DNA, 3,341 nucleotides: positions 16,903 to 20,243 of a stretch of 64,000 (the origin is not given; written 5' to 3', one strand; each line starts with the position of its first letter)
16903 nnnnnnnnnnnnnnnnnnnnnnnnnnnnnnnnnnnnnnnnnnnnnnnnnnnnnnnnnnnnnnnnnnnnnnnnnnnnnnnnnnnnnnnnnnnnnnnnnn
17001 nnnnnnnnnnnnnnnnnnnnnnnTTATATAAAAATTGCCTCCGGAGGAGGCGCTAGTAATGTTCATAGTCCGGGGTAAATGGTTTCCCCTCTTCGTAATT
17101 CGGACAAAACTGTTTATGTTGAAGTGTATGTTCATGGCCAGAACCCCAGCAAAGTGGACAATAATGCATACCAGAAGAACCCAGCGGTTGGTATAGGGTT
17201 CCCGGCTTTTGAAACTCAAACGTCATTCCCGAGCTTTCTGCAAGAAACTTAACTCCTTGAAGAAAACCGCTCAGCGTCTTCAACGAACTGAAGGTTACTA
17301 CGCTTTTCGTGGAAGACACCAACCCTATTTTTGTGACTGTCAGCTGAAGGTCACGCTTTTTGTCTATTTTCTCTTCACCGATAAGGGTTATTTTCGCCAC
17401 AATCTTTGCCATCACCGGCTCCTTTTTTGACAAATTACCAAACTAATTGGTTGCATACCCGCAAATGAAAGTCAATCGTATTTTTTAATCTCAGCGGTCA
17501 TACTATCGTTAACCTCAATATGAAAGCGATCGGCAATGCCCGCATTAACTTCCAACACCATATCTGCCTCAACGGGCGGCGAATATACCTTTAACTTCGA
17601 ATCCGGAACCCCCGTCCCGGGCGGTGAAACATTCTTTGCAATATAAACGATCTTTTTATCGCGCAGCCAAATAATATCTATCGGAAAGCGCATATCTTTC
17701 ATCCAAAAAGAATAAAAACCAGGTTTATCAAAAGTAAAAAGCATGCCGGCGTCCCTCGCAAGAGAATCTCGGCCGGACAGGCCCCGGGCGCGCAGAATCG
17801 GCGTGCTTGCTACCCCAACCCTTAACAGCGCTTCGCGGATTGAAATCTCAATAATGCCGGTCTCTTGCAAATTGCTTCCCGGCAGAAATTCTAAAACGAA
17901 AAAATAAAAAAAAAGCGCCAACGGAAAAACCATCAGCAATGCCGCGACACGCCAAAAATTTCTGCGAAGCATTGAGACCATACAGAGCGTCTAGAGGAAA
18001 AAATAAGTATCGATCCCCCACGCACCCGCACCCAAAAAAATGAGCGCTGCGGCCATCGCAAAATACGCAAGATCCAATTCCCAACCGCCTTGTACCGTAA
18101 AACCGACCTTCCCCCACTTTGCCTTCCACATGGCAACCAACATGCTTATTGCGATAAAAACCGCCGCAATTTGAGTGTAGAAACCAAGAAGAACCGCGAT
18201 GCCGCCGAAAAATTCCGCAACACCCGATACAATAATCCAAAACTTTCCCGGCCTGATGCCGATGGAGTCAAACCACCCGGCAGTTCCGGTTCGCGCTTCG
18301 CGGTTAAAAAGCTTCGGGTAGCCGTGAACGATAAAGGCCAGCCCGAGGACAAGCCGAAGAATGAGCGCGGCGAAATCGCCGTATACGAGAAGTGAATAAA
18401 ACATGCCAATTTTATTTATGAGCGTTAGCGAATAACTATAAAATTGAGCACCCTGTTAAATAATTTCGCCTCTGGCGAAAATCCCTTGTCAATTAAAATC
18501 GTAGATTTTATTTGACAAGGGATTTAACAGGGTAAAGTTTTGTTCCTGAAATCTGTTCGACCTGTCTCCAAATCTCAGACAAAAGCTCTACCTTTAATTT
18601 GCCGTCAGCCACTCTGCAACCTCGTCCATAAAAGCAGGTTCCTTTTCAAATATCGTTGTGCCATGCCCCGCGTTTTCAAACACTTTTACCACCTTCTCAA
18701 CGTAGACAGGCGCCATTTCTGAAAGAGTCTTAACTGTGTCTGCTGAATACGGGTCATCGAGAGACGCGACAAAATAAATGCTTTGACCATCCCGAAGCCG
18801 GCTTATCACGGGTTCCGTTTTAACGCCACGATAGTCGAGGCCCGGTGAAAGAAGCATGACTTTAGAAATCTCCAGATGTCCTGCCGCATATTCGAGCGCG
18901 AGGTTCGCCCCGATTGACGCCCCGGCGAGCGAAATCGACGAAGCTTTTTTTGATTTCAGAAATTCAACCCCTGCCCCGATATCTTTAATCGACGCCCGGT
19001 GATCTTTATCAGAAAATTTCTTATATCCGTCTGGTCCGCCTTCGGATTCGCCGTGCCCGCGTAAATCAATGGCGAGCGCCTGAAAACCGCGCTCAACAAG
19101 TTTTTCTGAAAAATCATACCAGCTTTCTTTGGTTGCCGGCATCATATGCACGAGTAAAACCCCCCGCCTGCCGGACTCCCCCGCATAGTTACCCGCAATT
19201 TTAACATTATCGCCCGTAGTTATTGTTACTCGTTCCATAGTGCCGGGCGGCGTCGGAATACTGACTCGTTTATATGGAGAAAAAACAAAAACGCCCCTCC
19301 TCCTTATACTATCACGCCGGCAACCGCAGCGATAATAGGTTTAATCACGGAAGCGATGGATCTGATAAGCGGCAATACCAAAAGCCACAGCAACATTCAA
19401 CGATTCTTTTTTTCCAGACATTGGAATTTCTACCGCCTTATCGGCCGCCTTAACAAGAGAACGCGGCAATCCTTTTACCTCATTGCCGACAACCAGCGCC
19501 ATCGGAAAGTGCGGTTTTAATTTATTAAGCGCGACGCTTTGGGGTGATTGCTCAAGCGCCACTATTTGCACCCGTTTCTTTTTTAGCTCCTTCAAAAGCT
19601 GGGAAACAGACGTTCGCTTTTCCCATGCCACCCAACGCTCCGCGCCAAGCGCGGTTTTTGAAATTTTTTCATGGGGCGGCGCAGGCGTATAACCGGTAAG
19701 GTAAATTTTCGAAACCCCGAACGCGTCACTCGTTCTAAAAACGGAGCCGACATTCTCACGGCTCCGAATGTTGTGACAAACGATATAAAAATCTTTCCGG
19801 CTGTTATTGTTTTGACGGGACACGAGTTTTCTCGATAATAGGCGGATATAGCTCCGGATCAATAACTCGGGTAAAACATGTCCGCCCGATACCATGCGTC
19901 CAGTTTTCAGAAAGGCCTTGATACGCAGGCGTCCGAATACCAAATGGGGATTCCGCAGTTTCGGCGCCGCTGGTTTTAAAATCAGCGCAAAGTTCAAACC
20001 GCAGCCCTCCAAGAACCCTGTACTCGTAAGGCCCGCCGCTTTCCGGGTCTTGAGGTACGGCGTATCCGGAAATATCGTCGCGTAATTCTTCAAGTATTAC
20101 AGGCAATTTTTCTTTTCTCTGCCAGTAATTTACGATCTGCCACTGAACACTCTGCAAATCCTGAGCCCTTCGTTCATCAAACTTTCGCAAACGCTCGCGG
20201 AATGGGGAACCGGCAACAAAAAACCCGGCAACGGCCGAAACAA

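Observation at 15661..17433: Three-gene module of a Zn-ribbon protein, a DEDD exonuclease fused to a WYL-like domain, and a YkuK/DUF458 RNase H-like protein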

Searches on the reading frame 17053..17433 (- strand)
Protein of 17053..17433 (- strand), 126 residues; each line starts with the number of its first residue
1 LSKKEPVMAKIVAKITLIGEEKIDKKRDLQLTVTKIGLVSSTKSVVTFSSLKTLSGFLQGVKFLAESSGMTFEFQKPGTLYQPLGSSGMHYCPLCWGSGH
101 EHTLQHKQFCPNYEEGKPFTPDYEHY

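Call 3: search_protein_families(library=pfam, proteins=[window:17053-17433:-], max_evalue=1)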
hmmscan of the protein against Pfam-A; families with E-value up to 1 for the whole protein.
window:17053-17433:- (126 aa): 0 families

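Call 4: search_protein_families(library=ncbifam, proteins=[window:17053-17433:-], max_evalue=1)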
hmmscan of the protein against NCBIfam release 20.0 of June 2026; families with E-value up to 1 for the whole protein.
window:17053-17433:- (126 aa): 0 families
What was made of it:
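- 17053..17412 (-): Cys/His-rich 119-aa ORF (HYW90_02000). A lineage-specific insertion, not part of the pair. No family hit (calls 3, 4).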

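Call 5: search_protein_families(library=padloc, proteins=[window:17053-17433:-], max_evalue=1)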
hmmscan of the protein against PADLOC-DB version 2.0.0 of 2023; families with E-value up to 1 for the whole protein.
window:17053-17433:- (126 aa): 1 family
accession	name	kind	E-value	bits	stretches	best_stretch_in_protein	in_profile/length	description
PDLC04256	PDC-M01B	-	0.028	12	1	75-106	91-122/285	-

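Call 38: search_protein_representatives(protein=window:17056-17412:-)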
Query: 119 residues. Proteins with E-value up to 0.001 (for the whole library): 3; up to 1e-10: 1; up to 1e-30: 1. The best 3 are listed.
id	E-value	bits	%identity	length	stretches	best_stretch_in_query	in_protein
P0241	1.3e-57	209.2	80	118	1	1-119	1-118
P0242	2.9e-10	56.4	41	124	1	45-115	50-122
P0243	5.7e-04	36.1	48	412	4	38-60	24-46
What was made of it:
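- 17053..17412 (-): Two true homologues among 1.84 billion representatives (call 38).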

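Call 41: find_encoding_contigs(protein=P0242, flank=4000, max_places=3)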
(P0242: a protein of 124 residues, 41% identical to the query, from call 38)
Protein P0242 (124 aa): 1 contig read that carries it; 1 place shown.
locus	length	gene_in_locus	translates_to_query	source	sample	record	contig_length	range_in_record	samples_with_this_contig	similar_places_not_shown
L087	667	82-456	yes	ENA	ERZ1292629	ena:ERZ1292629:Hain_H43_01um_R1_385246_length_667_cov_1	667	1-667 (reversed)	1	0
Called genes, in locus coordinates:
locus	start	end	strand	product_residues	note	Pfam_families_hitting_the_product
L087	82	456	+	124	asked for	-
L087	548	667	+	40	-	?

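Call 43: find_encoding_contigs(protein=P0241, flank=4000, max_places=3)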
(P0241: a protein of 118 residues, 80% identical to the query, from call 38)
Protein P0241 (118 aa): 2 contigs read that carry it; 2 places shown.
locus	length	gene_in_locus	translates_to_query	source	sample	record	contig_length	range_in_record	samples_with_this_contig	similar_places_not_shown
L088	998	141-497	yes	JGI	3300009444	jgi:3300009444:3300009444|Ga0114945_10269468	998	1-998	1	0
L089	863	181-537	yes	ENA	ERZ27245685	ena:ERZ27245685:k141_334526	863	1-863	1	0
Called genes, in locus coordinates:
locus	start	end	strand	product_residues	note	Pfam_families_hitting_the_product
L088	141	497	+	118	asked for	-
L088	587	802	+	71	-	-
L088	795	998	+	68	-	?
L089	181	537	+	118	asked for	-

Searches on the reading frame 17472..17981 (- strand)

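Call 9: search_protein_families(library=pfam, proteins=[window:17472-17981:-], max_evalue=0.001)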
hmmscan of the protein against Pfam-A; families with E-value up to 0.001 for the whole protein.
window:17472-17981:- (169 aa): 1 family
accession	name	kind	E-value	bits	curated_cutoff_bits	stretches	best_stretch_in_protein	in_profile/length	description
PF02643.20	DUF192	-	7.5e-29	100.2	27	1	54-162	2-95/96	Uncharacterized ACR, COG1430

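Call 55: search_protein_families(library=padloc, proteins=[window:17472-17981:-], max_evalue=0.001)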
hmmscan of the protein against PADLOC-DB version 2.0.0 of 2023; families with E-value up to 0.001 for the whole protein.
window:17472-17981:- (169 aa): 0 families

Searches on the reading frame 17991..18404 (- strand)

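Call 9: search_protein_families(library=pfam, proteins=[window:17991-18404:-], max_evalue=0.001)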
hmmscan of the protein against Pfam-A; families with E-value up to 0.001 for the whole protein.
window:17991-18404:- (137 aa): 3 families
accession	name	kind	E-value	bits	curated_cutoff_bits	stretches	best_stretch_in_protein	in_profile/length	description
PF07681.17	DoxX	-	3.6e-22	79.2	23.6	1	13-96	2-84/85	DoxX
PF04173.18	DoxD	-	6.8e-05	23.3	22.7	1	57-134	68-143/167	TQO small subunit DoxD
PF07291.16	MauE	-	0.00038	21.2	27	1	11-91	3-83/128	Methylamine utilisation protein MauE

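Call 55: search_protein_families(library=padloc, proteins=[window:17991-18404:-], max_evalue=0.001)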
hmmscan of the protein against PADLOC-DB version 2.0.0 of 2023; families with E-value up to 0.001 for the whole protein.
window:17991-18404:- (137 aa): 0 families

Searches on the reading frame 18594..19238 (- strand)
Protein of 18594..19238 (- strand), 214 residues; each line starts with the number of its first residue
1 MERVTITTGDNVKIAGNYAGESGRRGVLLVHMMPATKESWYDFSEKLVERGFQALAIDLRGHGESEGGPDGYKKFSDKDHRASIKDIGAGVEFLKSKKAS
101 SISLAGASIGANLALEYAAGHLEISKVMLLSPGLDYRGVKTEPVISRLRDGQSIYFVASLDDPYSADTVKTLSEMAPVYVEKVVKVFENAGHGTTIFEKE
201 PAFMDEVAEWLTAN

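Call 9: search_protein_families(library=pfam, proteins=[window:18594-19238:-], max_evalue=0.001)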
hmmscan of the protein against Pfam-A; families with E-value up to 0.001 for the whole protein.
window:18594-19238:- (214 aa): 5 families
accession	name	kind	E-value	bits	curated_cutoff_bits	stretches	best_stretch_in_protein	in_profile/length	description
PF00561.26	Abhydrolase_1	-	9.6e-13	48.8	25.8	1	27-169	3-133/245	alpha/beta hydrolase fold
PF12146.15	Hydrolase_4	-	2.4e-12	47.1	27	1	26-137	6-114/239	Serine aminopeptidase, S33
PF12697.13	Abhydrolase_6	-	2.9e-10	41.6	26.3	1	27-135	1-97/217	Alpha/beta hydrolase family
PF01738.24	DLH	-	2.4e-07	31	21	1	25-194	14-188/217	Dienelactone hydrolase family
PF07859.19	Abhydrolase_3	-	0.00098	19.4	25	0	94-139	65-115/210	alpha/beta hydrolase fold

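Call 55: search_protein_families(library=padloc, proteins=[window:18594-19238:-], max_evalue=0.001)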
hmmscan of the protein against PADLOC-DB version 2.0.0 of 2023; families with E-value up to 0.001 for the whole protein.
window:18594-19238:- (214 aa): 0 families

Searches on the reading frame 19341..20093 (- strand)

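Call 9: search_protein_families(library=pfam, proteins=[window:19341-20093:-], max_evalue=0.001)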
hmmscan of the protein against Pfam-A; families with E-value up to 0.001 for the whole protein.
window:19341-20093:- (250 aa): 1 family
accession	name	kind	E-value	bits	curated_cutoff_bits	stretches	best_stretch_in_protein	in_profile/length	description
PF00588.24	SpoU_methylase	-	1e-36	126.6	29.7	1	102-243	2-142/142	SpoU rRNA Methylase family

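Call 55: search_protein_families(library=padloc, proteins=[window:19341-20093:-], max_evalue=0.001)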
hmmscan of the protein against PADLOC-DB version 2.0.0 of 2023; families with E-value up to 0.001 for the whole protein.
window:19341-20093:- (250 aa): 0 families
